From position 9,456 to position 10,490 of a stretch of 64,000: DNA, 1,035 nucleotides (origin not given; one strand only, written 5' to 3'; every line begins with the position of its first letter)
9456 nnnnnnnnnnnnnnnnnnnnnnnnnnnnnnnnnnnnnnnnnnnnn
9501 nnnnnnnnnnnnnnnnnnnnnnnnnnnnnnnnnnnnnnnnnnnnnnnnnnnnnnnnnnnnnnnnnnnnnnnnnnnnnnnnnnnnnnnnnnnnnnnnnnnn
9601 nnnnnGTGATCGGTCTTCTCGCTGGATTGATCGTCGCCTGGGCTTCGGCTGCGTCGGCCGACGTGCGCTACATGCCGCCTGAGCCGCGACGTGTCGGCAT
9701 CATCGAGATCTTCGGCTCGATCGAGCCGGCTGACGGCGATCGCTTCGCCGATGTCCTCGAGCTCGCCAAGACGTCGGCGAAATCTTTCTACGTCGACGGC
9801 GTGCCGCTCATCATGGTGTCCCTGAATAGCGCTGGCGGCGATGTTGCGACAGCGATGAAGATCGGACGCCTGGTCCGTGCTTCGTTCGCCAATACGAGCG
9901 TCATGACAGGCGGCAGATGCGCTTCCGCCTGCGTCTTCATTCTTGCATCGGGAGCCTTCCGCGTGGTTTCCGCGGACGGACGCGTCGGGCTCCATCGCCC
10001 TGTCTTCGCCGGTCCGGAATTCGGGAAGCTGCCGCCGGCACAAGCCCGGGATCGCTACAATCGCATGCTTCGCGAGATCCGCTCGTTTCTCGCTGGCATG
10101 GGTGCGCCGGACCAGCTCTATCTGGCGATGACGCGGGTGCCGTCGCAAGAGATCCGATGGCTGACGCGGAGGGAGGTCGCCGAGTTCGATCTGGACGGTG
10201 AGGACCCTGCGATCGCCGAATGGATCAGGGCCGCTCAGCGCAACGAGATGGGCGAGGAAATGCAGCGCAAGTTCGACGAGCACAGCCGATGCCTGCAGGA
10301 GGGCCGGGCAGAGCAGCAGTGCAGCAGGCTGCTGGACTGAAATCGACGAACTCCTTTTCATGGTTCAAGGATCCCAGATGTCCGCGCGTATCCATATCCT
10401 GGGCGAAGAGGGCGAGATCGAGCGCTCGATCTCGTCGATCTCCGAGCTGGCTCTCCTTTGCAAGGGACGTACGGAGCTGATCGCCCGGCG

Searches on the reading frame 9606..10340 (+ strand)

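Call 12: search_protein_families(library=pfam, proteins=[window:9606-10340:+], max_evalue=0.001)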
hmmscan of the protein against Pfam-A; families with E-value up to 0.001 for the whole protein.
window:9606-10340:+ (244 aa): 1 family
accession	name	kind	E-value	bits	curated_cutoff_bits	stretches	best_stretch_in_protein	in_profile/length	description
PF00574.28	CLP_protease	-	3.9e-05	24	20.2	1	69-133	49-115/182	Clp protease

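Call 54: search_protein_families(library=ncbifam, proteins=[window:9606-10340:+], max_evalue=0.01)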
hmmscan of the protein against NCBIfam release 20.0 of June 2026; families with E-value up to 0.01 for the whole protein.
window:9606-10340:+ (244 aa): 4 families
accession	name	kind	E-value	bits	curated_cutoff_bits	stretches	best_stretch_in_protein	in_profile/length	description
NF045542.1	Clp_rel_HeadMat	equivalog_domain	4.4e-06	26.7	120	1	63-132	31-100/165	head maturation protease, ClpP-related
NF009205.0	PRK12553.1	subfamily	0.00023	20.8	228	1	69-141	70-144/211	ATP-dependent Clp protease proteolytic subunit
NF045540.1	scaf_prot_MCP1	exception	0.0057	15.4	475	1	61-132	25-96/652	ClpP-like prohead protease/major capsid protein fusion protein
NF001368.0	PRK00277.1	subfamily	0.0077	16.1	249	0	69-133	65-131/203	ATP-dependent Clp protease proteolytic subunit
